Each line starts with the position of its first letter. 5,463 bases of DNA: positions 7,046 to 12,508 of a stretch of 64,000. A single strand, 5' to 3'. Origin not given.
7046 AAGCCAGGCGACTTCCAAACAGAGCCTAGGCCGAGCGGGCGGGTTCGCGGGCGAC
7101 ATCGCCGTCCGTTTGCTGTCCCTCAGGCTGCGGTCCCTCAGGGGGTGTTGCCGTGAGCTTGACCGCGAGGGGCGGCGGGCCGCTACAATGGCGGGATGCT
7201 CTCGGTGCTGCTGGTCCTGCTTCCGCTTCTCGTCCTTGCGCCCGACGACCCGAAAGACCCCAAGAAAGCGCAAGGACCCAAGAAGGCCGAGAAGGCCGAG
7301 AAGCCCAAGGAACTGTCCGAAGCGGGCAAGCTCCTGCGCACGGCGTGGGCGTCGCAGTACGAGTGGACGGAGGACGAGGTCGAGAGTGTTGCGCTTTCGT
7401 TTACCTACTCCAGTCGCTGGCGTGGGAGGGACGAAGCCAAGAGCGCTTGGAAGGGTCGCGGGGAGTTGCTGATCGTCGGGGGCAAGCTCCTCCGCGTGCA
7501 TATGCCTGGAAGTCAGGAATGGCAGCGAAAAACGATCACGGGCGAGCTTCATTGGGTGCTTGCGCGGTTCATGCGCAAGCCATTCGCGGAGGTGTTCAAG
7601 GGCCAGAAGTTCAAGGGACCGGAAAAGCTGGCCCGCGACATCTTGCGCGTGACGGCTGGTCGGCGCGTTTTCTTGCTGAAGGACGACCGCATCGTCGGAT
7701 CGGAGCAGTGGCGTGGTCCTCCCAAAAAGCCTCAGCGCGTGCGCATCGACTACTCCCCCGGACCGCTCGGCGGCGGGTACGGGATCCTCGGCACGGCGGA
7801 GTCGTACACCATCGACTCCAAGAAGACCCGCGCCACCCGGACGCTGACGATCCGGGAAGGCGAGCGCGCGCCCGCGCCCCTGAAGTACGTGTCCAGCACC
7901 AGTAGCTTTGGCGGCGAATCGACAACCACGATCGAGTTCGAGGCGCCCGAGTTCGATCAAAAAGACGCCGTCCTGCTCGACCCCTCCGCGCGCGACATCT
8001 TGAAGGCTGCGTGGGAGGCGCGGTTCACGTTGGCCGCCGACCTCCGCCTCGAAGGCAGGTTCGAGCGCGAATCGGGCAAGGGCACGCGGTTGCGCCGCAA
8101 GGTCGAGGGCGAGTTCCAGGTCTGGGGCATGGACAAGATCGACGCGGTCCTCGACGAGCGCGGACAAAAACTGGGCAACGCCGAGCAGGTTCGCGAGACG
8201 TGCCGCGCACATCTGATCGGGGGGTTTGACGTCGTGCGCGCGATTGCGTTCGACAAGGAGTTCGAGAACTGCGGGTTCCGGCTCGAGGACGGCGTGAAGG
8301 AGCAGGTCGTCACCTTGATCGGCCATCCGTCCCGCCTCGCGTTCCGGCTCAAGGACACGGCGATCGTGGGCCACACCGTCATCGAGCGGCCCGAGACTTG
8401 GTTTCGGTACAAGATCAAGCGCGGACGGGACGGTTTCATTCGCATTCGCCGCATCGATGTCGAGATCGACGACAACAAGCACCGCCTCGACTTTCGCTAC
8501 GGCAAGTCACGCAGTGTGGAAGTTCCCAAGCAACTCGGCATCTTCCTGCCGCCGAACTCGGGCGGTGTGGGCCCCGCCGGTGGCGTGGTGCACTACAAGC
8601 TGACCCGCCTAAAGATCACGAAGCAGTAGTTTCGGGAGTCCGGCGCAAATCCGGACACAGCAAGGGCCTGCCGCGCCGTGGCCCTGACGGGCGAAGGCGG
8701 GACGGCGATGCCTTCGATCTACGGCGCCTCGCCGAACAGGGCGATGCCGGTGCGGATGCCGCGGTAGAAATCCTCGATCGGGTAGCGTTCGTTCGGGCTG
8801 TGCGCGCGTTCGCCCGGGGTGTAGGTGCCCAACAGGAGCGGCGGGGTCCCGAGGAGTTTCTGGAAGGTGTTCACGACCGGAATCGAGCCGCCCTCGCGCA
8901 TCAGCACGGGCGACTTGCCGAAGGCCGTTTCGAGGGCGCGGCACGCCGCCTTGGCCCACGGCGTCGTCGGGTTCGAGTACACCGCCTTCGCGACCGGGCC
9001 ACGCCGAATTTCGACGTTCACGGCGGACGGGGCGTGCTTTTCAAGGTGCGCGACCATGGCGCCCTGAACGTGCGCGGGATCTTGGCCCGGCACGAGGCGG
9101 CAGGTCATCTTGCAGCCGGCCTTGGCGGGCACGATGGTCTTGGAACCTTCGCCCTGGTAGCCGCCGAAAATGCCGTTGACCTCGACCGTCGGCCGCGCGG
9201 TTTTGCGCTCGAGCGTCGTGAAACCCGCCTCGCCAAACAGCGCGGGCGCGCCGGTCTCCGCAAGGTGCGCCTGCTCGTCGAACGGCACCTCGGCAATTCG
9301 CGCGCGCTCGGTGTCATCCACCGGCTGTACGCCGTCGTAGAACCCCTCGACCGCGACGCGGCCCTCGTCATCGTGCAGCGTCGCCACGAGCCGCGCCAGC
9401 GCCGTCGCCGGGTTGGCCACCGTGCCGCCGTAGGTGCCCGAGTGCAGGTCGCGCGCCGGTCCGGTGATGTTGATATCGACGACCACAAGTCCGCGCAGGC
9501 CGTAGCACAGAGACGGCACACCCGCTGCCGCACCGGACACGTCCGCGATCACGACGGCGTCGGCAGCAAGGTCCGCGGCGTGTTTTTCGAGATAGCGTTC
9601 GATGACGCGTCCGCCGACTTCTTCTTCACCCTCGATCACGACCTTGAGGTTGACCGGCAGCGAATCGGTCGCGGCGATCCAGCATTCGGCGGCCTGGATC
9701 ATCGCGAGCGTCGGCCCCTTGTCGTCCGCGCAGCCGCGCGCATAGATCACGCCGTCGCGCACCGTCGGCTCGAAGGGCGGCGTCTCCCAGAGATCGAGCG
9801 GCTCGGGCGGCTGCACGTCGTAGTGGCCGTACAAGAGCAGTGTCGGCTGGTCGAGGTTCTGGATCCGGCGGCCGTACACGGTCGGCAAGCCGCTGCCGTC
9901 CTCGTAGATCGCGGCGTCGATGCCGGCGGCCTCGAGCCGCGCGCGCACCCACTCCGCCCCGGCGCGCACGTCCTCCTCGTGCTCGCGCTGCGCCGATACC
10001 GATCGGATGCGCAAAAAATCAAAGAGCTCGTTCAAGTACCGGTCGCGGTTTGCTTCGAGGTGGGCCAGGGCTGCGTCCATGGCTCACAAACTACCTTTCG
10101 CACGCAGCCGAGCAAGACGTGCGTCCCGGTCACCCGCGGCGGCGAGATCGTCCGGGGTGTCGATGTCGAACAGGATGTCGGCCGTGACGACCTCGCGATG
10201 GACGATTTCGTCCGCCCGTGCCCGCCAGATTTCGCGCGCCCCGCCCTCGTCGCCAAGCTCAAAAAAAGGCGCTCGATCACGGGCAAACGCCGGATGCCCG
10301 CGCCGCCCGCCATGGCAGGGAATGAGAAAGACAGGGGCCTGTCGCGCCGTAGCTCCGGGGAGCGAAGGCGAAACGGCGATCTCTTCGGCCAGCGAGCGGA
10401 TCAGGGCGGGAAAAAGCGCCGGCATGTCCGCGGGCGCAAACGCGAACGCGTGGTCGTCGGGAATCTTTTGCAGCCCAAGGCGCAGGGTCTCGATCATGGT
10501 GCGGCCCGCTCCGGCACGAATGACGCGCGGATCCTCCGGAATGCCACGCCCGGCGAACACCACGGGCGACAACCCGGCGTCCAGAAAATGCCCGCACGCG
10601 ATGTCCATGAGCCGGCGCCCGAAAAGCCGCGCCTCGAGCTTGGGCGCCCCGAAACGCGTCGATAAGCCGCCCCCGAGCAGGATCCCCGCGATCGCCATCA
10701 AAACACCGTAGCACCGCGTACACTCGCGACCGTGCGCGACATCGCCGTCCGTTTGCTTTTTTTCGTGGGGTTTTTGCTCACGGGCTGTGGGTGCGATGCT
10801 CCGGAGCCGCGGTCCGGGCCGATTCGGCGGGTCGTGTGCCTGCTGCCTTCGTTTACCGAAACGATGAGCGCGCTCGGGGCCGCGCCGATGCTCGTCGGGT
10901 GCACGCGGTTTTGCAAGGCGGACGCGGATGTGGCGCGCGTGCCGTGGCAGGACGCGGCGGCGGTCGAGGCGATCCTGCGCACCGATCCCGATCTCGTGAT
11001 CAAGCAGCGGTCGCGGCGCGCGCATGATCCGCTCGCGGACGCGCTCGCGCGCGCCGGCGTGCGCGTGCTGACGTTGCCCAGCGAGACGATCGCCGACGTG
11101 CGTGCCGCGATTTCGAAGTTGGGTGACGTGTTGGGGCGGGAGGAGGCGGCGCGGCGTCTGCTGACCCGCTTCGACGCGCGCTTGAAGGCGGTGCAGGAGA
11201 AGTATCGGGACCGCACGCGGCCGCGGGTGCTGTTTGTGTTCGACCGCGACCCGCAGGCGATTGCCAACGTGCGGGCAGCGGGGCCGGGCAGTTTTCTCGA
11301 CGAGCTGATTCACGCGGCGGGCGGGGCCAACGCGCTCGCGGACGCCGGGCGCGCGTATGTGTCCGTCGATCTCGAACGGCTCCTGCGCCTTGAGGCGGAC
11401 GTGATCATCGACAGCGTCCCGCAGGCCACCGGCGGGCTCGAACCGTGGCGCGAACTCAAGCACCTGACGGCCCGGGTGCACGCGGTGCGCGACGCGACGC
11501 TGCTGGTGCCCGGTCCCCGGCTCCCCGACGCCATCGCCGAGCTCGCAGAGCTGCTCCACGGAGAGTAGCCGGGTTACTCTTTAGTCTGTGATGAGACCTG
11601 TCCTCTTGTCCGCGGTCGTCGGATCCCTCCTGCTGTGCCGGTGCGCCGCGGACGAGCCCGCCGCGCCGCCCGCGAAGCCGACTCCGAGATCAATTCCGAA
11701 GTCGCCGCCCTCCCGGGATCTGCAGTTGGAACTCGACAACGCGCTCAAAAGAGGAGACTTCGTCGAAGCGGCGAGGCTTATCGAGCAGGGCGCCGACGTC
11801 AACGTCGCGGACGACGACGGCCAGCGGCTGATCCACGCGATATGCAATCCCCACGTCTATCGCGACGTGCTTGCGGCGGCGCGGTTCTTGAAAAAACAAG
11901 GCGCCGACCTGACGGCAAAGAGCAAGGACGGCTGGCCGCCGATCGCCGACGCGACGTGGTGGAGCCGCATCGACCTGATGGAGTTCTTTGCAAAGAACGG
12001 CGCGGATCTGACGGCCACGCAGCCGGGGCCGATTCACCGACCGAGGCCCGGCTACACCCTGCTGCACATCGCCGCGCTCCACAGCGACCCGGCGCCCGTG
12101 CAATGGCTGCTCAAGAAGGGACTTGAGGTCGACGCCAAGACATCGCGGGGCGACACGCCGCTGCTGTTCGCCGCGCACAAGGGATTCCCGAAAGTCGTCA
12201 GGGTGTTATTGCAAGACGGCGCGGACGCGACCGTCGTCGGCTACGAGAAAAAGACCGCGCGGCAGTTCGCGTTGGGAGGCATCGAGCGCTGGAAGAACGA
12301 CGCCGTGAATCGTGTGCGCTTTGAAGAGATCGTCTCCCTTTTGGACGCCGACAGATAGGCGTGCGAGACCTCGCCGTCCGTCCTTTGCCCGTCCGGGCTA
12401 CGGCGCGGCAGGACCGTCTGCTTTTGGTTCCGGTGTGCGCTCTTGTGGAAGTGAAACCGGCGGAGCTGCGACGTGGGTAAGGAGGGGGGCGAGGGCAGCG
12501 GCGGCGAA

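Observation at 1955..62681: Twenty exact copies of a non-palindromic 12-mer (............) concentrated at gene boundaries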

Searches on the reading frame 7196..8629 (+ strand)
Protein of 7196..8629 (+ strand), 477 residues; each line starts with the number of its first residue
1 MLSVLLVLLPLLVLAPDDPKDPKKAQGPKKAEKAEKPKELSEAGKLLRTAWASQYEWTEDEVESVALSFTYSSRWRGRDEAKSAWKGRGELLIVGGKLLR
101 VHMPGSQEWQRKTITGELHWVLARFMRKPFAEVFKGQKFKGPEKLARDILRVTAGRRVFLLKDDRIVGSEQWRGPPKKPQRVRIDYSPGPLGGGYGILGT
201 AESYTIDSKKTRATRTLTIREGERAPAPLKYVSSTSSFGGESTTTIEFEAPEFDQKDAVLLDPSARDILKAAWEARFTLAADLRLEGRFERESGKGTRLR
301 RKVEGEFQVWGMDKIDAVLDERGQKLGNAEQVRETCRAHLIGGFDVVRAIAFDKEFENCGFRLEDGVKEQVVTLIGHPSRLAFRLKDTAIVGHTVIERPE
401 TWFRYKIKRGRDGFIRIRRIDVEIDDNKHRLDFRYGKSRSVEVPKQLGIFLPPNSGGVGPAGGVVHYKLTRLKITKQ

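Call 7: search_protein_families(library=pfam, proteins=[window:7196-8629:+])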
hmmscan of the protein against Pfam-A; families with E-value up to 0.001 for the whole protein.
window:7196-8629:+ (477 aa): 0 families

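Call 70: search_protein_families(library=ncbifam, proteins=[window:7196-8629:+], max_evalue=0.001)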
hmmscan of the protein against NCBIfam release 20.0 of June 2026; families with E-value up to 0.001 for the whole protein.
window:7196-8629:+ (477 aa): 0 families

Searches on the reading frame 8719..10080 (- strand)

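Call 7: search_protein_families(library=pfam, proteins=[window:8719-10080:-])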
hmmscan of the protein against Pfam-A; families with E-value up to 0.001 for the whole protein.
window:8719-10080:- (453 aa): 2 families
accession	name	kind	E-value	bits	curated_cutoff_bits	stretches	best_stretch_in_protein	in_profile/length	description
PF01546.33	Peptidase_M20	-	1.1e-30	107.6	24.6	1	82-444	1-199/206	Peptidase family M20/M25/M40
PF07687.19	M20_dimer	-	1e-18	67.7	21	1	194-352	2-105/107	Peptidase dimerisation domain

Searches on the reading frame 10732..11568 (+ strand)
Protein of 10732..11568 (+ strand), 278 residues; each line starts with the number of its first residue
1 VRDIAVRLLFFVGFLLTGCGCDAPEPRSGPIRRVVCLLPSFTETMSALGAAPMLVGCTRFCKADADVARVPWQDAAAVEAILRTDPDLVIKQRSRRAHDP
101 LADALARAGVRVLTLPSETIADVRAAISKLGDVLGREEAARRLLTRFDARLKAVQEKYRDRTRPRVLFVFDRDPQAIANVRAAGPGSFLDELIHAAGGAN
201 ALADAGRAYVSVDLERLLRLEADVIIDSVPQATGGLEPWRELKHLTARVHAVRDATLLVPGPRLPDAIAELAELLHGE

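Call 38: search_protein_families(library=pfam, proteins=[window:10732-11568:+], max_evalue=0.001)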
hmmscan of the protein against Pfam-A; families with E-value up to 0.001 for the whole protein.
window:10732-11568:+ (278 aa): 1 family
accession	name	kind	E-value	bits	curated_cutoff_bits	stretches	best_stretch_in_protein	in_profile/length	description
PF01497.23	Peripla_BP_2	-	5e-21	75.6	27.5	1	34-226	1-196/235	Periplasmic binding protein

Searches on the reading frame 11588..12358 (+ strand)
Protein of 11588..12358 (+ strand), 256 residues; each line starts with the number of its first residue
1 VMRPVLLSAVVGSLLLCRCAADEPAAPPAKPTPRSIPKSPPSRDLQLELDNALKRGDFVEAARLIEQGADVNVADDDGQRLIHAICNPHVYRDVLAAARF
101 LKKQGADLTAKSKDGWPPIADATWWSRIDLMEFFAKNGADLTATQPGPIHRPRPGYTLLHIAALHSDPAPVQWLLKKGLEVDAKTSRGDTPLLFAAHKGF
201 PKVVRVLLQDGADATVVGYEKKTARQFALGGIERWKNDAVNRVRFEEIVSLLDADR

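Call 38: search_protein_families(library=pfam, proteins=[window:11588-12358:+], max_evalue=0.001)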
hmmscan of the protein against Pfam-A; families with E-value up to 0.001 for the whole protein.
window:11588-12358:+ (256 aa): 5 families
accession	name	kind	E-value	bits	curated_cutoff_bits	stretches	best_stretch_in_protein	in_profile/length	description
PF13637.12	Ank_4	-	1.3e-18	67.1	22.7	1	159-208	1-50/50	Ankyrin repeats (many copies)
PF12796.13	Ank_2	-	5.1e-18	65.9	27.3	2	154-215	28-87/90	Ankyrin repeats (3 copies)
PF00023.36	Ank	-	7e-17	61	21.1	1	188-215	2-29/33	Ankyrin repeat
PF13606.12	Ank_3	-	3.9e-14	51.6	22.3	1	155-182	2-29/30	Ankyrin repeat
PF13857.12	Ank_5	-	6e-10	39.7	27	1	154-192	15-53/56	Ankyrin repeats (many copies)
